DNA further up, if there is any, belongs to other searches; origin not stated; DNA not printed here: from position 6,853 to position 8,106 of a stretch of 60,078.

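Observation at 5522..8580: A 3-kb opposite-strand accessory island splits terS from terL and has its own promoter and terminator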

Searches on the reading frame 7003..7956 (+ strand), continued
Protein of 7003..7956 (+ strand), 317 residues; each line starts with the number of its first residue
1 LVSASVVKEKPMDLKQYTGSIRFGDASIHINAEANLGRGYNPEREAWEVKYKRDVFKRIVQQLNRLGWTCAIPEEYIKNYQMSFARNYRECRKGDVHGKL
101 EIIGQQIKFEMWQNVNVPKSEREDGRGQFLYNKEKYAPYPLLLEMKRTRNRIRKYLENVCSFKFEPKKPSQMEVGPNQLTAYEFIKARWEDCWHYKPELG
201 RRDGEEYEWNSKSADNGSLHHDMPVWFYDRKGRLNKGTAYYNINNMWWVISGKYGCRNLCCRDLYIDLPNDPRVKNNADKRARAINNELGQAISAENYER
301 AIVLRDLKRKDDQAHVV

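Call 39: fold_search(model_id=the predicted structure, library=pdb)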
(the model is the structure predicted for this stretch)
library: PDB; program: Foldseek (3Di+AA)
matches with E <= 10: 1025; with E <= 0.001: 0
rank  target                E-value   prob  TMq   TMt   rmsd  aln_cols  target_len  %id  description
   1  4tvy_B                1.2e-02  0.47  0.21  0.21  17.0       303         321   12  Apo resorufin ligase (released 2014-10-22)
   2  4tvy_A                1.2e-02  0.41  0.20  0.19  16.6       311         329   11  Apo resorufin ligase (released 2014-10-22)
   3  3l1a_B                2.8e-02  0.54  0.14  0.18  16.6       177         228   11  Structural ordering of disordered ligand binding loops of biotin protein ligase into active conformations as a consequ (released 2010-03-09)
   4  2cgh_A                3.0e-02  0.28  0.14  0.17  18.6       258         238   11  crystal structure of biotin ligase from Mycobacterium tuberculosis (released 2007-05-01)
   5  2cgh_B                6.1e-02  0.21  0.14  0.17  18.8       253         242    9  crystal structure of biotin ligase from Mycobacterium tuberculosis (released 2007-05-01)
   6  7dhw                  6.8e-02  0.99  0.16  0.07   5.9        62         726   14  Crystal structure of myosin-XI motor domain in complex with ADP-ALF4 (released 2021-05-19)
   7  1m8q_A                7.7e-02  0.92  0.14  0.05  14.6        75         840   13  Molecular Models of Averaged Rigor Crossbridges from Tomograms of Insect Flight Muscle (released 2002-09-10)
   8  5nzb                  8.1e-02  0.60  0.15  0.30  13.3       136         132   12  A disulfide switch determines proteolytic resistance in the birch pollen allergen Bet v 2 (released 2017-10-25)
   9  2mys_A                9.7e-02  0.90  0.14  0.06  14.6        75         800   13  MYOSIN SUBFRAGMENT-1, ALPHA CARBON COORDINATES ONLY FOR THE TWO LIGHT CHAINS (released 1997-01-11)
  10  2otg_A                1.0e-01  0.97  0.14  0.05   3.4        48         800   14  Rigor-like structures of muscle myosins reveal key mechanical elements in the transduction pathways of this allosteric (released 2007-05-29)
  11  6fsa_A                1.0e-01  0.92  0.14  0.06  12.2        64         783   11  Beta-Cardiac myosin post-rigor (released 2018-07-25)
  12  2w4a_MODEL_1_M        1.0e-01  0.90  0.14  0.05  14.6        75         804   13  ISOMETRICALLY CONTRACTING INSECT ASYNCHRONOUS FLIGHT MUSCLE (released 2010-04-14)
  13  1sr6_A                1.1e-01  0.96  0.13  0.05   5.0        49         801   14  Structure of nucleotide-free scallop myosin S1 (released 2004-06-15)
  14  6ysy_A                1.2e-01  0.92  0.14  0.06  10.9        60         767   13  Skeletal Myosin bound to MPH-220, MgADP-VO4 (released 2021-03-03)
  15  8exw_A                1.2e-01  0.82  0.14  0.06  16.8        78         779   15  Drosophila melanogaster indirect flight muscle myosin II (subfragment-1) (released 2024-02-07)
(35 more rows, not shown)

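Call 41: fold_search(model_id=the predicted structure, library=viral)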
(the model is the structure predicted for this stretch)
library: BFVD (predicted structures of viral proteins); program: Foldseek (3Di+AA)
matches with E <= 10: 1029; with E <= 0.001: 1
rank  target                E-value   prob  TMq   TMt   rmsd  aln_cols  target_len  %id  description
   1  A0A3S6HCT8            1.3e-30  1.00  0.58  0.58   7.0       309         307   38  (no name in the UniProt tables at hand)
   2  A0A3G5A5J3            1.5e-02  0.99  0.16  0.22   9.9        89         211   17  Uncharacterized protein [Hyperionvirus sp.]
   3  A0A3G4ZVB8            1.6e-02  0.18  0.16  0.13  26.3       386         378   12  Uncharacterized protein [Dasosvirus sp.]
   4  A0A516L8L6            1.6e-02  0.80  0.18  0.25  18.1       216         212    9  (no name in the UniProt tables at hand)
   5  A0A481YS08            2.1e-02  0.28  0.16  0.13  19.0       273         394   12  SprT-like family protein [Marseillevirus LCMAC101]
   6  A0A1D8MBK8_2          2.1e-02  0.15  0.17  0.05  21.1       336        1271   13  (no name in the UniProt tables at hand)
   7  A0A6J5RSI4            2.3e-02  0.97  0.14  0.28  14.1       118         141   11  Uncharacterized protein [uncultured Caudovirales phage]
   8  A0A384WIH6            3.1e-02  0.99  0.18  0.54   8.9        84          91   12  Uncharacterized protein [Escherichia phage IMM-002]
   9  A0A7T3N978            3.3e-02  1.00  0.15  0.57   2.0        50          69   16  Uncharacterized protein [Serratia phage vB_SmaM_Hera]
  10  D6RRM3                3.7e-02  0.99  0.18  0.63   5.2        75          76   12  Uncharacterized protein [Pseudomonas phage KPP10]
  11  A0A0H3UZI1            5.0e-02  0.87  0.12  0.33  13.5       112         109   12  (no name in the UniProt tables at hand)
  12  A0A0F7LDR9            5.3e-02  1.00  0.17  0.70   4.4        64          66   20  Uncharacterized protein [Klebsiella phage K5]
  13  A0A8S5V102            5.6e-02  0.93  0.16  0.25  16.9       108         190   17  Protein SlyX-like protein [Siphoviridae sp. ct3r22]
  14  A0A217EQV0            6.0e-02  0.94  0.14  0.31  12.0       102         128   11  Uncharacterized protein [Bacillus phage vB_BsuM-Goe2]
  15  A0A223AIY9            6.7e-02  0.98  0.18  0.47   3.8        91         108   15  Uncharacterized protein [Acidovorax phage ACP17]
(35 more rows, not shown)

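Call 44: find_related_loci(query=A1, collection=viral_contigs, flank=5000)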
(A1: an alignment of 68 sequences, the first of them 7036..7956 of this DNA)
Query A1 (306 aa) in viral_contigs; peptide patterns used: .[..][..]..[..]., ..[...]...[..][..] (x = any residue, [..] = any of these).
256 stretches matched a pattern; 112 encode a relative of the query (tblastn E <= 1e-3); the best 80 are kept; 80 distinct loci.
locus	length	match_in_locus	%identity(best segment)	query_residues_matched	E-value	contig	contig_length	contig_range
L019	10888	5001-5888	47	5-305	2e-83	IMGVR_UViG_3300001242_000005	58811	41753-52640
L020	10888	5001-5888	48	7-296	1e-82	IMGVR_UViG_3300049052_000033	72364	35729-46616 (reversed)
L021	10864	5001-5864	46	7-296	2e-79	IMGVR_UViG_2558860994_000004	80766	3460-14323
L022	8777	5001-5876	45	7-296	6e-75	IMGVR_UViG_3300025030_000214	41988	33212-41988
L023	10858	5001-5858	46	8-296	2e-72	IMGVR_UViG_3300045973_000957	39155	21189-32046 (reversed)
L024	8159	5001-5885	45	8-296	2e-72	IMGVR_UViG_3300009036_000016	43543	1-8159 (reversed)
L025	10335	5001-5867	44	7-296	5e-72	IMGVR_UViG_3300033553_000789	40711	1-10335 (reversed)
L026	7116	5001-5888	46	7-296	1e-71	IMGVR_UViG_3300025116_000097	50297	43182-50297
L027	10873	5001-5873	44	7-296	8e-72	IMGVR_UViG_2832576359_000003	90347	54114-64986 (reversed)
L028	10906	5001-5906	44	7-302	2e-71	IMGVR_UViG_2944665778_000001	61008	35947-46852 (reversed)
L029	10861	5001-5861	45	7-296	2e-71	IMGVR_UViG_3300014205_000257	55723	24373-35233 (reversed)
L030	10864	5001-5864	43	8-296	2e-69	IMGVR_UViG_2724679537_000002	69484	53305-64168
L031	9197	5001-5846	41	8-302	6e-69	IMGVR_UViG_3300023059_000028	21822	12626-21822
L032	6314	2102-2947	41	8-302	6e-69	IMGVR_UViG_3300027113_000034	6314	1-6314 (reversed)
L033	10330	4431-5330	44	7-296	3e-68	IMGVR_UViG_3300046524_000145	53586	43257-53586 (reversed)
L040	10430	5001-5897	44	8-303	5e-67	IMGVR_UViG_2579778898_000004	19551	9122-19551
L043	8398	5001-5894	44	7-296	6e-66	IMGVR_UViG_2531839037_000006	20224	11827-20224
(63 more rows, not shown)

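Call 61: search_protein_families(library=ncbifam, proteins=[window:7036-7956:+], max_evalue=0.1)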
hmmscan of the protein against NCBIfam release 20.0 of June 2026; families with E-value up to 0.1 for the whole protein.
window:7036-7956:+ (306 aa): 0 families

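Call 101: search_protein_families(library=pfam, proteins=[L007:7526-7822:+, L007:9519-9830:+], max_evalue=0.01)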
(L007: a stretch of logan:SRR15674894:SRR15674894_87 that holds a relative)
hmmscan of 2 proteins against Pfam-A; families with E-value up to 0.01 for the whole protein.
L007:7526-7822:+ (98 aa): 0 families

L007:9519-9830:+ (103 aa): 0 families

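Call 102: search_protein_families(library=padloc, proteins=[L007:7526-7822:+, L007:9519-9830:+], max_evalue=0.01)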
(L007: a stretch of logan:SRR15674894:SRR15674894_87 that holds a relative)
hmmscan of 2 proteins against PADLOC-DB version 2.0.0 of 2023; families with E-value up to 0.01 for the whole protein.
L007:7526-7822:+ (98 aa): 0 families

L007:9519-9830:+ (103 aa): 0 families

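Call 105: search_protein_families(library=pfam, proteins=[L005:3588-4367:+, L024:3955-4878:+, L040:1521-2375:+, L043:2601-3320:+, L029:7376-8569:+], max_evalue=0.001)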
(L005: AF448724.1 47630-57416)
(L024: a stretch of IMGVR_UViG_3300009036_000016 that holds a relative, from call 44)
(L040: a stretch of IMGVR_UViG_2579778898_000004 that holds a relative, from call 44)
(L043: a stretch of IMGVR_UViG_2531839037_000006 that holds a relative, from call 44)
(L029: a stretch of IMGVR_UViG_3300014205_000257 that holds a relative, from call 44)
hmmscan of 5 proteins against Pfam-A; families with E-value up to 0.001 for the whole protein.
L005:3588-4367:+ (259 aa): 0 families

L024:3955-4878:+ (307 aa): 1 family
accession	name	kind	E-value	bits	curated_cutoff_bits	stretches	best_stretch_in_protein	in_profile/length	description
PF04381.17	RdgC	-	2.9e-116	388.4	25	1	4-304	1-298/298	Putative exonuclease, RdgC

L040:1521-2375:+ (284 aa): 1 family
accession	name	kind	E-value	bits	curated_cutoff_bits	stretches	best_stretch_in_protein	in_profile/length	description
PF02767.21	DNA_pol3_beta_2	-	5.2e-05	23.9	27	1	72-134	11-74/116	DNA polymerase III beta subunit, central domain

L043:2601-3320:+ (239 aa): 1 family
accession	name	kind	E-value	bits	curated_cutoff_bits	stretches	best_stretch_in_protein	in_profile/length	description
PF09588.16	YqaJ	-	5.5e-14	53.1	22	1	47-187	1-149/150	YqaJ-like viral recombinase domain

L029:7376-8569:+ (397 aa): 1 family
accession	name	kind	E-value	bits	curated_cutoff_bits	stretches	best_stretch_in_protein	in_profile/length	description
PF07505.17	DUF5131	-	3.6e-82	276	28.9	1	4-393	1-243/243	Protein of unknown function (DUF5131)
